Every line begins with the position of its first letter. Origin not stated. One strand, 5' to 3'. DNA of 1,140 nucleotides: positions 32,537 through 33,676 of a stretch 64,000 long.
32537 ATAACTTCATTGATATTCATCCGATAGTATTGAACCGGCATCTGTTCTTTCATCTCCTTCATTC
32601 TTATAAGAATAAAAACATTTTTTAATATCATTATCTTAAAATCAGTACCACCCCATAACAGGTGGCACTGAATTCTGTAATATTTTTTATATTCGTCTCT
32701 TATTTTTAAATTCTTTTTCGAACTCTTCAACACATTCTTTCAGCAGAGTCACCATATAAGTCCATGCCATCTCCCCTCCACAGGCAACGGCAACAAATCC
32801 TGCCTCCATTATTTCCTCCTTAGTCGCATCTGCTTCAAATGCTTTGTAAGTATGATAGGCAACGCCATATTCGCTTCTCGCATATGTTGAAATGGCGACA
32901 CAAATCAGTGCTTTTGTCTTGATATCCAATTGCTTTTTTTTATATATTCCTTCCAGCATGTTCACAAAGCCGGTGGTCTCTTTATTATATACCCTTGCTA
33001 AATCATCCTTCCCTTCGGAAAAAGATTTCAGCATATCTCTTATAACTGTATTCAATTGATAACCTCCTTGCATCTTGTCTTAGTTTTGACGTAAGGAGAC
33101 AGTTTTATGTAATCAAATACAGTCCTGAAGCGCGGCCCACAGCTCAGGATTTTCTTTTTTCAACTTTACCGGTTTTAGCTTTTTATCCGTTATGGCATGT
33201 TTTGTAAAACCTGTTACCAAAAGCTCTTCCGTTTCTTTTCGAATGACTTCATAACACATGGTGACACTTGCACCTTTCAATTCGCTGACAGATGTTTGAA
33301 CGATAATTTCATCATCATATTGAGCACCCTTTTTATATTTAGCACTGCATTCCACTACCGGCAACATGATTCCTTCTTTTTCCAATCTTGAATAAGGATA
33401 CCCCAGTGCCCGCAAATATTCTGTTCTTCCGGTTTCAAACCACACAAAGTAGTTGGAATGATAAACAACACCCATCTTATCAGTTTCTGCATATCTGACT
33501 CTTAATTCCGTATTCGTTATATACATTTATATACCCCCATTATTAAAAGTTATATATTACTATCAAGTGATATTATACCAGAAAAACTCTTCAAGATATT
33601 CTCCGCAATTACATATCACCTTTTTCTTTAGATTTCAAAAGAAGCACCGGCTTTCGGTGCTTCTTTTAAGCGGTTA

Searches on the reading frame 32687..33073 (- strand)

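Call 14: search_protein_families(library=pfam, proteins=[window:32687-33073:-], max_evalue=0.001)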
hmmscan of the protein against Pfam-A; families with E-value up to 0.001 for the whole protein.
window:32687-33073:- (128 aa): 1 family
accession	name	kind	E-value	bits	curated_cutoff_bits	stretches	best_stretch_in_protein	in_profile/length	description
PF02627.25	CMD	-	2.1e-13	50.5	23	1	35-113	6-84/84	Carboxymuconolactone decarboxylase family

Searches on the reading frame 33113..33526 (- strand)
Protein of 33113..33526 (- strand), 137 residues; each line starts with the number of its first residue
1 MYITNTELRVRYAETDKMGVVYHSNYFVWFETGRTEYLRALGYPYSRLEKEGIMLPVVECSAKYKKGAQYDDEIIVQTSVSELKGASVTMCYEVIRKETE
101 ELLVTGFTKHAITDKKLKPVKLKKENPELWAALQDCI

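Call 14: search_protein_families(library=pfam, proteins=[window:33113-33526:-], max_evalue=0.001)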
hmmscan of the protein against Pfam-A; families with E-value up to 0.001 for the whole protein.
window:33113-33526:- (137 aa): 2 families
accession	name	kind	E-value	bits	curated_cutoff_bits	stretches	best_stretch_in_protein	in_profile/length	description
PF13279.12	4HBT_2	-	1.5e-17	64.6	25.5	1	10-120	1-112/122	Thioesterase-like superfamily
PF03061.28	4HBT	-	3.8e-15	56.4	20.6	1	18-101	1-77/79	Thioesterase superfamily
